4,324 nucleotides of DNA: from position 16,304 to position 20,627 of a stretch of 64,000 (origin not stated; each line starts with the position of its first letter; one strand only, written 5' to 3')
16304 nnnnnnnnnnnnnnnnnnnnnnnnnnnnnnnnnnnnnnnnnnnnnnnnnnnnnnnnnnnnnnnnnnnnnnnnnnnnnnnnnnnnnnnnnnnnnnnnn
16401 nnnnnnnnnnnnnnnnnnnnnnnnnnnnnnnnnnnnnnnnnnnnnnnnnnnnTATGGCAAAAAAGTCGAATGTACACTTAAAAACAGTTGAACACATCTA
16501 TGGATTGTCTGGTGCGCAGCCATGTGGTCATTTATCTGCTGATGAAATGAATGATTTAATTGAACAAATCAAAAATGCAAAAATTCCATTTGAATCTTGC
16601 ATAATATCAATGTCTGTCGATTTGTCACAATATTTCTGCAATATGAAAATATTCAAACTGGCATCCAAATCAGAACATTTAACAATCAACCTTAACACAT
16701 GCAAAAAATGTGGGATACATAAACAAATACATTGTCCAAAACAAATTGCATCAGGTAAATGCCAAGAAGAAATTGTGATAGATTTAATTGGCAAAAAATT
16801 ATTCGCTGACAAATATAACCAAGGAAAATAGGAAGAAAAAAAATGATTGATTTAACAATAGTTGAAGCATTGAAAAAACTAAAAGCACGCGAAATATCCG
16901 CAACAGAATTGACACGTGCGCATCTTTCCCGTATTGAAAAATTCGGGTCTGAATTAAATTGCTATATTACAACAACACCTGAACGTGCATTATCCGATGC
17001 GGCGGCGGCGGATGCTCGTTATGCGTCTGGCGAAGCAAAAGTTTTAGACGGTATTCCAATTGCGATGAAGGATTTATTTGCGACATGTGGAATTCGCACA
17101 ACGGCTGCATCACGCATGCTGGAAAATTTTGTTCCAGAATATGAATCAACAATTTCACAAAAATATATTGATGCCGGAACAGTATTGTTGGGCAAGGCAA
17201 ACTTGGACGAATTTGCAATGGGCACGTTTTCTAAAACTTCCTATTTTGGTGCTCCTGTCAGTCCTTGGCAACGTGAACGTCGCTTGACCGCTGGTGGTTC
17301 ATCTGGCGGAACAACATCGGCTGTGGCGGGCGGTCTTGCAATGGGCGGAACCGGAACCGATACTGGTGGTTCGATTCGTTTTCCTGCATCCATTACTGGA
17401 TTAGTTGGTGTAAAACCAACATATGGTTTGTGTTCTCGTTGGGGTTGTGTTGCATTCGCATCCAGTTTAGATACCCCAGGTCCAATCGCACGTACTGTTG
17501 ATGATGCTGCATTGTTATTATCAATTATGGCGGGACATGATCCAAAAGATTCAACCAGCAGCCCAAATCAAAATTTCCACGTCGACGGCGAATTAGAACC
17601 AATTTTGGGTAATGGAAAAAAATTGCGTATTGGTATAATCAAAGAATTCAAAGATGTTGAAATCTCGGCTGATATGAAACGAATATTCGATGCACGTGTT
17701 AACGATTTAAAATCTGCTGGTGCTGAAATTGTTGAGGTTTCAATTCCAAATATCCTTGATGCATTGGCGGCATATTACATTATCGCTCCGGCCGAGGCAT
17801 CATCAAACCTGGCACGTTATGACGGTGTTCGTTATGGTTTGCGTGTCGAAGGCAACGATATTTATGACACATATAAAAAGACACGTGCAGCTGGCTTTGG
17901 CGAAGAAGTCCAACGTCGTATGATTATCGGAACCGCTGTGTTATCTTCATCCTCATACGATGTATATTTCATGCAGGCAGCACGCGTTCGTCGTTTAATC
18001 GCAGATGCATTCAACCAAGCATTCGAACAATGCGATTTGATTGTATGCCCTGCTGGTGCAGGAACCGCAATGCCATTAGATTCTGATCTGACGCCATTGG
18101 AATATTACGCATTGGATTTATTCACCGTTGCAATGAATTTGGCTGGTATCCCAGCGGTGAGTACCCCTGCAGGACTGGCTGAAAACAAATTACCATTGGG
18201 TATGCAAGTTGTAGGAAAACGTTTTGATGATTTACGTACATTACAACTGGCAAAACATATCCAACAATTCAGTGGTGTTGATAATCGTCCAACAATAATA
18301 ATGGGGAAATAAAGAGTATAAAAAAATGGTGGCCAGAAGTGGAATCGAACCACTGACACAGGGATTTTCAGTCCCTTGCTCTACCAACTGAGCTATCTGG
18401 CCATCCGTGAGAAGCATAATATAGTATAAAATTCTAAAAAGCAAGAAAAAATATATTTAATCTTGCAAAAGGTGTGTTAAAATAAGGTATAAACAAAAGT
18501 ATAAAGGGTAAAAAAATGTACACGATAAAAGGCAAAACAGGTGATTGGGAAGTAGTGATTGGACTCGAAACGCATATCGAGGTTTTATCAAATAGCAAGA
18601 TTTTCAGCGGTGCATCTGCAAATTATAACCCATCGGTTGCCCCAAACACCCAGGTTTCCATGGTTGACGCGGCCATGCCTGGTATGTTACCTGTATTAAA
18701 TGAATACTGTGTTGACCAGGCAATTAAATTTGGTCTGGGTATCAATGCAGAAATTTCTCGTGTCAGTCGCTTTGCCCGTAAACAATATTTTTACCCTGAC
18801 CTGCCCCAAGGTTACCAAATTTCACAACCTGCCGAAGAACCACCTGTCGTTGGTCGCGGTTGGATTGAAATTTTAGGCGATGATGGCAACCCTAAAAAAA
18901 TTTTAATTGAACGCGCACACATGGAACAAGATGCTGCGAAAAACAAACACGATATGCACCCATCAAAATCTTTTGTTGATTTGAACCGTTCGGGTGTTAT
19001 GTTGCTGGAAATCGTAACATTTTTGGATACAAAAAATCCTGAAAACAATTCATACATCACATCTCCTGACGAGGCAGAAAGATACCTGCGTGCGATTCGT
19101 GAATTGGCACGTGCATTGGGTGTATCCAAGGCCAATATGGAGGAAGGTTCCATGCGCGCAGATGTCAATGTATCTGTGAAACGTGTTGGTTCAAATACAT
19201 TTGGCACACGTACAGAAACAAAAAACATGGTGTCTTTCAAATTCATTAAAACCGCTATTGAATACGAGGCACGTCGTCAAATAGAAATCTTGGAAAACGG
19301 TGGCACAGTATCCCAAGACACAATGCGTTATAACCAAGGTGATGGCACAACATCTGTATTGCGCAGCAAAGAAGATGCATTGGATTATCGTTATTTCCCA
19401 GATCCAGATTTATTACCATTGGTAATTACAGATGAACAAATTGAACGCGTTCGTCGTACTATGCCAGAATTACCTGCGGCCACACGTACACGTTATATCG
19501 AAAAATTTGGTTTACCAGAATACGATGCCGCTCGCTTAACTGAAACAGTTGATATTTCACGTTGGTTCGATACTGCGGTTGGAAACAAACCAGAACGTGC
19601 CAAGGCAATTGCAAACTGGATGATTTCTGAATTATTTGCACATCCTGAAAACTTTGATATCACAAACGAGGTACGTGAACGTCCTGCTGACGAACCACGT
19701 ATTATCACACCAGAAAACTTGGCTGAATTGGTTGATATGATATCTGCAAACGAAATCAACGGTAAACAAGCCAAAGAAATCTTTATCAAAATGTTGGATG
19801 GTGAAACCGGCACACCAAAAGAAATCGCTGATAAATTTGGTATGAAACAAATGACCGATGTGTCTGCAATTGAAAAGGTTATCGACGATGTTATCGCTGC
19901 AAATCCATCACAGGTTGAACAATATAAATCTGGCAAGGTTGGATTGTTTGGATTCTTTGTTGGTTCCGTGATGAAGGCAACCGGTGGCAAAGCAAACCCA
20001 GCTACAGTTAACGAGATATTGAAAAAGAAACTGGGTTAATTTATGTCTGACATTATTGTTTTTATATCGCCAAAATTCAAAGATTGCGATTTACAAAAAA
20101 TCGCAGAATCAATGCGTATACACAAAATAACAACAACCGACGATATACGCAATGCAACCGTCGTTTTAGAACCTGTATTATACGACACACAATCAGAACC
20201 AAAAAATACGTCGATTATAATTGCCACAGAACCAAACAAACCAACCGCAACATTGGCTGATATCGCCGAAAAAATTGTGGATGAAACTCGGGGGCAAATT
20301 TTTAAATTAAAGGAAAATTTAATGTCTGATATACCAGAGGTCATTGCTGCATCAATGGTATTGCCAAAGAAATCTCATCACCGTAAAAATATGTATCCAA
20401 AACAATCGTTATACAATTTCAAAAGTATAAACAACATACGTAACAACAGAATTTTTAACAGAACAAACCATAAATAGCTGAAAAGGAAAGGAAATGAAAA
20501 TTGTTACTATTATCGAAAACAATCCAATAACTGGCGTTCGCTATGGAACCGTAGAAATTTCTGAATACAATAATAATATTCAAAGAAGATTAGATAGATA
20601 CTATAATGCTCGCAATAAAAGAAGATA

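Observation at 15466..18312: Two unknown genes wedged inside the gatC-gatA-gatB operon, one with an NLS-like basic tract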

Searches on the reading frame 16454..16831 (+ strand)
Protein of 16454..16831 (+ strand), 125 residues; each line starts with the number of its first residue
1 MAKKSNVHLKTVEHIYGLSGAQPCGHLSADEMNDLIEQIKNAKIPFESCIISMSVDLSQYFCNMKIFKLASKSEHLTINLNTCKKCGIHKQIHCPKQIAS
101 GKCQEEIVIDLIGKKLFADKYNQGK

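Call 5: search_protein_families(library=pfam, proteins=[window:16454-16831:+], max_evalue=1)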
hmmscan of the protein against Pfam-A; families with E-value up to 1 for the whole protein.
window:16454-16831:+ (125 aa): 0 families

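Call 6: search_protein_families(library=ncbifam, proteins=[window:16454-16831:+], max_evalue=1)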
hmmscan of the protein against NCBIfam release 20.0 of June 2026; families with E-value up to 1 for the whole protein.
window:16454-16831:+ (125 aa): 1 family
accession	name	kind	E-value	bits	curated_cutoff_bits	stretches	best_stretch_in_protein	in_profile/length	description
NF045763.1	PhenlGlyoxDHPadF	equivalog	0.022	14.9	150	1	61-97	42-75/78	NADH-dependent phenylglyoxylate dehydrogenase subunit delta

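Call 7: search_protein_families(library=phrogs, proteins=[window:16454-16831:+], max_evalue=1)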
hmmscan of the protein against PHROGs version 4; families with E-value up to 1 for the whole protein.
window:16454-16831:+ (125 aa): 1 family
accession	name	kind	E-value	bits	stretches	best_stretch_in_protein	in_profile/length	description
phrog_14684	-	unknown function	0.28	12.8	1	64-94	13-43/57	-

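Call 8: search_protein_families(library=padloc, proteins=[window:16454-16831:+], max_evalue=1)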
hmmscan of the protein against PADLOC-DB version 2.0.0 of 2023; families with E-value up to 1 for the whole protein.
window:16454-16831:+ (125 aa): 0 families

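Call 10: find_homologous_proteins(query=window:16454-16831:+, max_evalue=0.01)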
Query window:16454-16831:+ (125 aa): 13 proteins with E <= 0.01 among 13 candidates.
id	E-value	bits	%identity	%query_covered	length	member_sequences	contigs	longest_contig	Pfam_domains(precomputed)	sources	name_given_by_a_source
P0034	1.2e-77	276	100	100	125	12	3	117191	-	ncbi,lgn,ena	-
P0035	1.6e-25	108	48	100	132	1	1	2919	-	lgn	-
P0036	8.6e-25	105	47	100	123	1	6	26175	-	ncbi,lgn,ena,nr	ncbi:MAG: hypothetical protein J6W41_02785 [Alphaproteobacteria bacterium]|nr:hypothetical protein [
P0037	7.7e-24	102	48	100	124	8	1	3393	-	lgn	-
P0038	4.5e-23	100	47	100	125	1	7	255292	-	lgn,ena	-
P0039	6.5e-23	99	46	98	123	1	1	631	-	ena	-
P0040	7.4e-23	99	43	100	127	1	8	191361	-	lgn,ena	-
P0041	7.9e-23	99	47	100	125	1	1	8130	-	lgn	-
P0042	1.5e-22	98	48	100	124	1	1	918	-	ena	-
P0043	1.6e-22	98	44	100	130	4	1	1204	-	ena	-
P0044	5.8e-20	90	42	97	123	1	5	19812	-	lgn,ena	-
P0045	5.8e-20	90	45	100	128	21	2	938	-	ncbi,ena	-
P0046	1.1e-4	40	33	100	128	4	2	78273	-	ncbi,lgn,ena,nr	ncbi:MAG: hypothetical protein J5608_00635 [Alphaproteobacteria bacterium]|nr:hypothetical protein [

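Call 28: predict_structure(alignment_id=A3)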
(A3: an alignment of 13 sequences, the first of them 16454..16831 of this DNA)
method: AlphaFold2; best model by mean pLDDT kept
length: 125 residues; sequences in the alignment: 13
mean_pLDDT: 69.2   pTM: 0.64
mean pLDDT of the five models: 69.2, 56.9, 55.6, 54.4, 49.7
residues with pLDDT >= 90: 0; 70-90: 81; 50-70: 23; < 50: 21
segments of 3 or more residues with pLDDT < 50: 15-18, 60-72
pLDDT, mean of each block of 10 residues (from residue 1): 70 56 79 84 79 73 34 70 64 72 78 77 57
secondary structure, 60 per line:
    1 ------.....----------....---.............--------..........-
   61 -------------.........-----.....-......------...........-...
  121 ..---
elements in order: E7-11 E22-25 H29-41 E50-59 E74-82 H88-92 H94-99 H106-116 H118-122

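Call 43: list_cluster_members(proteins=[P0034, P0008, P0036, P0046, P0013])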
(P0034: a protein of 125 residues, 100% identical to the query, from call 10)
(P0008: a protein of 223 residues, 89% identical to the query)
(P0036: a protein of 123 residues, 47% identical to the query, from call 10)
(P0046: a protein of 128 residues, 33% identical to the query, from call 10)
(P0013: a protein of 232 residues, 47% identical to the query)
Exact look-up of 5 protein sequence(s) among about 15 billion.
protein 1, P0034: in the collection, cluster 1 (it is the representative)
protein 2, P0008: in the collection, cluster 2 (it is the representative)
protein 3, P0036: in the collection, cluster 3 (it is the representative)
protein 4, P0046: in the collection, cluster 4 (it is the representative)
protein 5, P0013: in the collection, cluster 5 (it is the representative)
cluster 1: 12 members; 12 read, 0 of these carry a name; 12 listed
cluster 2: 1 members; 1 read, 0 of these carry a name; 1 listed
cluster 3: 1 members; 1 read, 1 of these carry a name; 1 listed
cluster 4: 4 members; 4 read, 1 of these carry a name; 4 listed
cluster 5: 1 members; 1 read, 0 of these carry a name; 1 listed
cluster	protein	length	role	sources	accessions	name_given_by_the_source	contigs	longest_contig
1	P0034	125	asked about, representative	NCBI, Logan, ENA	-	-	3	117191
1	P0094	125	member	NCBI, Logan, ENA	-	-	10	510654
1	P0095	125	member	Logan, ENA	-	-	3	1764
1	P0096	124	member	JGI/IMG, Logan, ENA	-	-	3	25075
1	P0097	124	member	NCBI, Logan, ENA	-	-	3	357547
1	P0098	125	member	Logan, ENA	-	-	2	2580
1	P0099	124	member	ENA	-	-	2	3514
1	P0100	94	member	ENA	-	-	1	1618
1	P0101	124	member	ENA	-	-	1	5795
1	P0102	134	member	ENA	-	-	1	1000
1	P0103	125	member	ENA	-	-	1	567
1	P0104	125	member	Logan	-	-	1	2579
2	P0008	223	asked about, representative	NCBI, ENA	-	-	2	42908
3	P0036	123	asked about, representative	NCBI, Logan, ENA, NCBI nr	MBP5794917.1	MAG: hypothetical protein J6W41_02785 [Alphaproteobacteria bacterium] | hypothetical protein [Alphaproteobacteria bacterium]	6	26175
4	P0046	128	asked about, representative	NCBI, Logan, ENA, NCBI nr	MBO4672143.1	MAG: hypothetical protein J5608_00635 [Alphaproteobacteria bacterium] | hypothetical protein [Alphaproteobacteria bacterium]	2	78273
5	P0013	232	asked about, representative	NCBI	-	-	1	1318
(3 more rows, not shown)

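Call 69: search_solved_structures(query=A2, max_evalue=10)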
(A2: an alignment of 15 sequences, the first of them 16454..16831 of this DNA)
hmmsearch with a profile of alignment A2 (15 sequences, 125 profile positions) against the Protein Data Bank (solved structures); distinct sequences matched with E-value up to 10: 1.
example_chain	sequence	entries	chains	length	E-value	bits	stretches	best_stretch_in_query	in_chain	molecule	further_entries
5u1h_A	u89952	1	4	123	0.81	13.2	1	7-68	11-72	Outer membrane porin F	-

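Call 75: find_encoding_contigs(protein=P0034, flank=3000, max_places=4)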
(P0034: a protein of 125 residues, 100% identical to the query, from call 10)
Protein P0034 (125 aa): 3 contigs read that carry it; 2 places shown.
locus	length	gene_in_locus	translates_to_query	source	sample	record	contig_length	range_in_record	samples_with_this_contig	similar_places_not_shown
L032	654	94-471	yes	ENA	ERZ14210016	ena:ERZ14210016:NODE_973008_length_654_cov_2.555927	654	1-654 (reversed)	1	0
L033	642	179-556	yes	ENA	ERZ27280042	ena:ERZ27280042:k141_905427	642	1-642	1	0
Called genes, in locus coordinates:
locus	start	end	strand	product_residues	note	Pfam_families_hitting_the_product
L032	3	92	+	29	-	?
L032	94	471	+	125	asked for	-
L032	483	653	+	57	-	?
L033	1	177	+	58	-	?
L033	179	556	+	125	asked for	-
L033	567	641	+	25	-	?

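Call 78: search_dna_similar(query=window:16454-16831:+, collection=phages, mode=protein, max_evalue=0.01, max_rows=10)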
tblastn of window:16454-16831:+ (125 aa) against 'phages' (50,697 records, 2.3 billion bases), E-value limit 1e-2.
No match.

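Call 79: search_dna_similar(query=window:16454-16831:+, collection=plasmids, mode=protein, max_evalue=0.01, max_rows=10)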
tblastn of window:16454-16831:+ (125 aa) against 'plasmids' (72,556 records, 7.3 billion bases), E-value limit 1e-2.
No match.

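Call 97: find_encoding_contigs(protein=P0046, flank=5000, max_places=2)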
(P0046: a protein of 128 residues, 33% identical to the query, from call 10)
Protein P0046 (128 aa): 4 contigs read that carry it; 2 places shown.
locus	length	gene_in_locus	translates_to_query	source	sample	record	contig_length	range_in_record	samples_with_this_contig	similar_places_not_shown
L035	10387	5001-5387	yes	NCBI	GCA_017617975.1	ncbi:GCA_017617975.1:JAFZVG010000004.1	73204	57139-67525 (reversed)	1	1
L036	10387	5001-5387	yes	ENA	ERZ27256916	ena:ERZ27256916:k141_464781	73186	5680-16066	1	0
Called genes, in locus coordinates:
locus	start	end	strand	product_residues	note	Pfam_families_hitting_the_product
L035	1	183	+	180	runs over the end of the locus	-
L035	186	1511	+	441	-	PF19295:SufBD_N, PF01458:SUFBD_core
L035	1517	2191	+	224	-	PF00005:ABC_tran, PF02463:SMC_N (weak), PF13304:AAA_21 (faint)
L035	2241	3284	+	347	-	PF01594:AI-2E_transport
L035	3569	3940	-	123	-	PF10571:UPF0547 (faint), PF14373:Imm_superinfect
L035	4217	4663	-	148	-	PF03652:RuvX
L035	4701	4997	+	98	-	PF02686:GatC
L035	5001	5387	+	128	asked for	-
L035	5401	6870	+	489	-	PF01425:Amidase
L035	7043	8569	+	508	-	PF02934:GatB_N, PF02637:GatB_Yqey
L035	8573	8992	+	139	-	-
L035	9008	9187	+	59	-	-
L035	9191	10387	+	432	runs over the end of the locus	PF00919:UPF0004, PF04055:Radical_SAM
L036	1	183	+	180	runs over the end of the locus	-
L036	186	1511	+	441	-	PF19295:SufBD_N, PF01458:SUFBD_core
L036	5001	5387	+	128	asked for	-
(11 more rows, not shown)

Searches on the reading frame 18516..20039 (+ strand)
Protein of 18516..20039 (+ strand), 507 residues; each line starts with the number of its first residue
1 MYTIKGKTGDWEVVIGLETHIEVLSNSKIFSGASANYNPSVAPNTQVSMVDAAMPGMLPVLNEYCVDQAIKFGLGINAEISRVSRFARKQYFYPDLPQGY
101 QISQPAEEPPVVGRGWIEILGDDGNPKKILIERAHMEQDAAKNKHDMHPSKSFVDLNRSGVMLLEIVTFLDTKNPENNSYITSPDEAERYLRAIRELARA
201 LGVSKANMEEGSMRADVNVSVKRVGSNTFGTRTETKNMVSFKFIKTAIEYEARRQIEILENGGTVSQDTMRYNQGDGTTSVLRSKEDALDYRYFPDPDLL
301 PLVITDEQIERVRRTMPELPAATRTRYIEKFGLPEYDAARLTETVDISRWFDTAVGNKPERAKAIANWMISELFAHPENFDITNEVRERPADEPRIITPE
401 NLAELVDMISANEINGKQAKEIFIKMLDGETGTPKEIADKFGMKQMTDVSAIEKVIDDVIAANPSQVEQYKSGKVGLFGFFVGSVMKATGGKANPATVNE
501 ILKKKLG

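Call 5: search_protein_families(library=pfam, proteins=[window:18516-20039:+], max_evalue=1)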
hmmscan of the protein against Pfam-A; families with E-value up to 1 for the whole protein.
window:18516-20039:+ (507 aa): 5 families
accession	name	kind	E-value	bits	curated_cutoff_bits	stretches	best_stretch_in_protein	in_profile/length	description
PF02934.20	GatB_N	-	4.3e-100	334.9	23.4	1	13-310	1-277/277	GatB/GatE catalytic domain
PF02637.23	GatB_Yqey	-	2.4e-44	151.2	27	1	350-506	2-148/148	GatB domain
PF09995.15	MPAB_Lcp_cat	-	0.2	12.1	23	1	182-209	116-143/231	ER-bound oxygenase mpaB/B'/Rubber oxygenase, catalytic domain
PF04967.18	HTH_10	-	0.2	11.9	23.1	0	194-210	26-42/53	HTH DNA binding domain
PF09454.15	Vps23_core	-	0.31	11.5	26.8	0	442-461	9-28/64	Vps23 core domain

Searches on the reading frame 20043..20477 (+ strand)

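Call 5: search_protein_families(library=pfam, proteins=[window:20043-20477:+], max_evalue=1)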
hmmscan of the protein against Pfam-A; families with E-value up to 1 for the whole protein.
window:20043-20477:+ (144 aa): 3 families
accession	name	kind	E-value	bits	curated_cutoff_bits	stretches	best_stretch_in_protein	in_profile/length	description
PF23051.1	DUF7040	-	0.048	14.5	27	1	78-134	59-115/116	Domain of unknown function (DUF7040)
PF25516.1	PTPase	-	0.055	13.8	27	1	16-42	12-37/79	Phosphotyrosine protein phosphatase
PF04967.18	HTH_10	-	0.11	12.7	23.1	1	13-39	22-48/53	HTH DNA binding domain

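Call 6: search_protein_families(library=ncbifam, proteins=[window:20043-20477:+], max_evalue=1)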
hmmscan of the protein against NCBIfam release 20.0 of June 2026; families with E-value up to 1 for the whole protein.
window:20043-20477:+ (144 aa): 1 family
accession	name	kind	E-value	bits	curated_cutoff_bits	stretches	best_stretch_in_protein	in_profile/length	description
TIGR00876.1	tal_mycobact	equivalog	0.0074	15.7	233.75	1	21-99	61-133/350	transaldolase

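Call 7: search_protein_families(library=phrogs, proteins=[window:20043-20477:+], max_evalue=1)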
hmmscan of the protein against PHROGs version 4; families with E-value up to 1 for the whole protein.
window:20043-20477:+ (144 aa): 1 family
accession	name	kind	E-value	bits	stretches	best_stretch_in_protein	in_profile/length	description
phrog_12452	-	tail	0.15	12.8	1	30-73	95-138/175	tail tube protein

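Call 8: search_protein_families(library=padloc, proteins=[window:20043-20477:+], max_evalue=1)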
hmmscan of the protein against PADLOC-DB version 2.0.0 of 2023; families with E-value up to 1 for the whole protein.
window:20043-20477:+ (144 aa): 0 families
